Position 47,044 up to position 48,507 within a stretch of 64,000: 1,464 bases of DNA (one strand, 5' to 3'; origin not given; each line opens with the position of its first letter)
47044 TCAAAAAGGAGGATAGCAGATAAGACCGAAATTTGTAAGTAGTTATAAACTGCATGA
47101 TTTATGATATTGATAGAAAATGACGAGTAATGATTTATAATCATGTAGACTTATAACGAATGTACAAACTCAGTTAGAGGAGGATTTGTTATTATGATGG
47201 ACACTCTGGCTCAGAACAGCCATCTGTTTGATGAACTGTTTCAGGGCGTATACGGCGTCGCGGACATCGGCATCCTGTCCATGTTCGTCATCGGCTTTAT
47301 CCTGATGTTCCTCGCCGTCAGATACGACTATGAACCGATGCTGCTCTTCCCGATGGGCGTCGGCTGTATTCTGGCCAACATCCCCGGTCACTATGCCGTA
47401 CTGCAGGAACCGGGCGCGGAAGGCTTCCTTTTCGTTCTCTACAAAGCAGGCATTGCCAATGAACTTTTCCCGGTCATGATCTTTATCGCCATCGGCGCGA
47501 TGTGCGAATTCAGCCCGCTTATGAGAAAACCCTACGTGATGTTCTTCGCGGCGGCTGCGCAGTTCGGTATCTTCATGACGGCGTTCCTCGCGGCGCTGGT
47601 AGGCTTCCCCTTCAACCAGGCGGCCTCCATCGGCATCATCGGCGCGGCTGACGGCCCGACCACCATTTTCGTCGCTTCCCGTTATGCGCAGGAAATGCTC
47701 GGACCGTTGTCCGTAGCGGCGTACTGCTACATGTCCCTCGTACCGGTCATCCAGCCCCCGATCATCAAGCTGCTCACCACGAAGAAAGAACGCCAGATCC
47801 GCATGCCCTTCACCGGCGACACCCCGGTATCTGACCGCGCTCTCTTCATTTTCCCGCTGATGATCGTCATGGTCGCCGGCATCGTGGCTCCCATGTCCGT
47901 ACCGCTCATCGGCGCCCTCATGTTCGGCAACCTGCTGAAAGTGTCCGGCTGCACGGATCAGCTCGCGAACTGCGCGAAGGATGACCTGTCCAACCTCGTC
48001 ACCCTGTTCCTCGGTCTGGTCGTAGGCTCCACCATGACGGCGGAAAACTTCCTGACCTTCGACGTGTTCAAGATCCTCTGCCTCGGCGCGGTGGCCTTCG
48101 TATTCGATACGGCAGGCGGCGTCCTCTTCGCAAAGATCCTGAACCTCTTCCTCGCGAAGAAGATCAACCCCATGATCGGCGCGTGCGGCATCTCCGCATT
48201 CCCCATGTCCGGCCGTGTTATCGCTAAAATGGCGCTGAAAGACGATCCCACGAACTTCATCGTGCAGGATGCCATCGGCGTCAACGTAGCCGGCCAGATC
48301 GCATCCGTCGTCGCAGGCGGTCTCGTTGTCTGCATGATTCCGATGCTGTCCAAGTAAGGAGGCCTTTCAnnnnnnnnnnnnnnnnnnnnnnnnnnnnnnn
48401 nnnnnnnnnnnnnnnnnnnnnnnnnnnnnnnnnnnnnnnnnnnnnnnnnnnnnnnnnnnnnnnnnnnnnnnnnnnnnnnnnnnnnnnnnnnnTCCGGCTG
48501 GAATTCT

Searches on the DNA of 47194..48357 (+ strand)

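Call 63: search_rna_families(source=L166, start=2780, end=3010, threshold=evalue, max_evalue=10, show_alignments=3)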
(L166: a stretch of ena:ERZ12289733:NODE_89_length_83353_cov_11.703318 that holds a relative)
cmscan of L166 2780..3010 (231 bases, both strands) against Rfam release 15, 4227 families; matches with E-value up to 10: 28.
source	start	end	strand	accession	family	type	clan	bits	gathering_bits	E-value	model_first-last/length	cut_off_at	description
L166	2836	2894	+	RF02399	NsiR1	Gene; sRNA;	-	25.2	39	0.0036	1-60/60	no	Nitrogen stress-induced RNA 1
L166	2811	2894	+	RF02617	SSRC10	Gene; sRNA;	-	23.7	56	0.013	1-113/113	no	Streptococcus sRNA 10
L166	2840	2894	+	RF00111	SdsR_RyeB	Gene; sRNA;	CL00105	23.5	38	0.029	1-100/100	no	SdsR_RyeB RNA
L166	2853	2896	+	RF03623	mir-1252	Gene; miRNA;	-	22.6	70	0.11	1-65/65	no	mir-1252 microRNA precursor family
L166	2833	2896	+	RF02074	STnc240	Gene; sRNA;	-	21.8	55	0.41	1-77/77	no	Enterobacterial sRNA STnc240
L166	2785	2896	+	RF02449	ncr1015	Gene; sRNA;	-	20.5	60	0.98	1-121/121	no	Bacillus sRNA ncr1015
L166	2818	2893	+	RF02784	SorX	Gene; sRNA;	-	17.5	46.6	0.058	1-73/73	no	Singlet oxygen resistance RNA X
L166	2853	2905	+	RF02433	SpF36_sRNA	Gene; sRNA;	-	17.5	48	6.1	1-51/51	no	Streptococcus sRNA SpF36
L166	2855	2963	+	RF00516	ylbH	Cis-reg; leader;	-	17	50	0.14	1-122/122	no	ylbH leader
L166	2817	2909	+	RF02620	BSnc119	Gene; sRNA;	-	16.9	115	0.91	1-90/90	no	Brucella sRNA 119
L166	2855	2992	-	RF01470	rli38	Gene; sRNA;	-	16.4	49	5.9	1-150/150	no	Listeria sRNA rli38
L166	2791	2897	+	RF01517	iscRS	Cis-reg;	-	16.1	40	0.27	1-110/110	no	iscR stability element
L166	2791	2895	+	RF01859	Phe_leader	Cis-reg; leader;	-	16.1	55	2.5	1-125/125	no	Phenylalanine leader peptide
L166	2780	2895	+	RF00515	PyrR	Cis-reg;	-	15.6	54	7.2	38-115/115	5'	PyrR binding site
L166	2831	2894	+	RF02451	ncr1241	Gene; sRNA;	-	15.3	60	3.3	1-63/63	no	Bacillus sRNA ncr1241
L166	2848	2880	+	RF03111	Zeta-pan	Gene; sRNA;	-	15.2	56.7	2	1-50/50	no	Zeta-pan RNA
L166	2811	2902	+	RF03530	bglG-cis-reg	Cis-reg;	-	15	80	2.8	1-137/137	no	cis-regulatory element of the bglG/LicT operon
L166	2851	2932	-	RF02053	STnc430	Gene; sRNA;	-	14.6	47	6.4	1-162/162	no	Enterobacterial sRNA STnc430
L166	2901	2940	-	RF00070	SNORD29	Gene; snRNA; snoRNA; CD-box;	CL00051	14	48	3.9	1-65/65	no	Small nucleolar RNA SNORD29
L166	2788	2895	+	RF02397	sau-5971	Gene; sRNA;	-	13.6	90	4.9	1-96/96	no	Staphylococcus sRNA sau-5971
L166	2812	2895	+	RF00021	Spot_42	Gene; sRNA;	-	13.3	80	3.7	1-115/115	no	Spot 42 RNA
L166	2959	2991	-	RF01387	isrC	Gene; sRNA;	-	12.7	39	6.3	1-123/123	no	isrC Hfq binding RNA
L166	2856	2893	+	RF04099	MIR837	Gene; miRNA;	-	12.7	117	9.6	1-122/122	no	MIR837 microRNA precursor family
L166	2920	2956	-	RF04295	mir-329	Gene; miRNA;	CL00149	12.5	76.8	8.1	23-58/80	no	mir-329 microRNA precursor family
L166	2853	2896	+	RF00706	mir-263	Gene; miRNA;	CL00093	11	51.3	8.4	1-86/86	no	mir-263 microRNA precursor family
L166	2860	2951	+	RF02060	STnc410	Gene; sRNA;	-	9.7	50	8.4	1-158/158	no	Enterobacterial sRNA STnc410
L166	2797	2828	+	RF02166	PVT1_3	Gene; lncRNA;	-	8.7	45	4.3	66-95/95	no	Pvt1 oncogene conserved region 3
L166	2780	2953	+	RF02639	EF0869_EF0870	Gene; sRNA;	-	8.2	533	5.1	247-474/474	5'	Enterococcus sRNA EF0869_EF0870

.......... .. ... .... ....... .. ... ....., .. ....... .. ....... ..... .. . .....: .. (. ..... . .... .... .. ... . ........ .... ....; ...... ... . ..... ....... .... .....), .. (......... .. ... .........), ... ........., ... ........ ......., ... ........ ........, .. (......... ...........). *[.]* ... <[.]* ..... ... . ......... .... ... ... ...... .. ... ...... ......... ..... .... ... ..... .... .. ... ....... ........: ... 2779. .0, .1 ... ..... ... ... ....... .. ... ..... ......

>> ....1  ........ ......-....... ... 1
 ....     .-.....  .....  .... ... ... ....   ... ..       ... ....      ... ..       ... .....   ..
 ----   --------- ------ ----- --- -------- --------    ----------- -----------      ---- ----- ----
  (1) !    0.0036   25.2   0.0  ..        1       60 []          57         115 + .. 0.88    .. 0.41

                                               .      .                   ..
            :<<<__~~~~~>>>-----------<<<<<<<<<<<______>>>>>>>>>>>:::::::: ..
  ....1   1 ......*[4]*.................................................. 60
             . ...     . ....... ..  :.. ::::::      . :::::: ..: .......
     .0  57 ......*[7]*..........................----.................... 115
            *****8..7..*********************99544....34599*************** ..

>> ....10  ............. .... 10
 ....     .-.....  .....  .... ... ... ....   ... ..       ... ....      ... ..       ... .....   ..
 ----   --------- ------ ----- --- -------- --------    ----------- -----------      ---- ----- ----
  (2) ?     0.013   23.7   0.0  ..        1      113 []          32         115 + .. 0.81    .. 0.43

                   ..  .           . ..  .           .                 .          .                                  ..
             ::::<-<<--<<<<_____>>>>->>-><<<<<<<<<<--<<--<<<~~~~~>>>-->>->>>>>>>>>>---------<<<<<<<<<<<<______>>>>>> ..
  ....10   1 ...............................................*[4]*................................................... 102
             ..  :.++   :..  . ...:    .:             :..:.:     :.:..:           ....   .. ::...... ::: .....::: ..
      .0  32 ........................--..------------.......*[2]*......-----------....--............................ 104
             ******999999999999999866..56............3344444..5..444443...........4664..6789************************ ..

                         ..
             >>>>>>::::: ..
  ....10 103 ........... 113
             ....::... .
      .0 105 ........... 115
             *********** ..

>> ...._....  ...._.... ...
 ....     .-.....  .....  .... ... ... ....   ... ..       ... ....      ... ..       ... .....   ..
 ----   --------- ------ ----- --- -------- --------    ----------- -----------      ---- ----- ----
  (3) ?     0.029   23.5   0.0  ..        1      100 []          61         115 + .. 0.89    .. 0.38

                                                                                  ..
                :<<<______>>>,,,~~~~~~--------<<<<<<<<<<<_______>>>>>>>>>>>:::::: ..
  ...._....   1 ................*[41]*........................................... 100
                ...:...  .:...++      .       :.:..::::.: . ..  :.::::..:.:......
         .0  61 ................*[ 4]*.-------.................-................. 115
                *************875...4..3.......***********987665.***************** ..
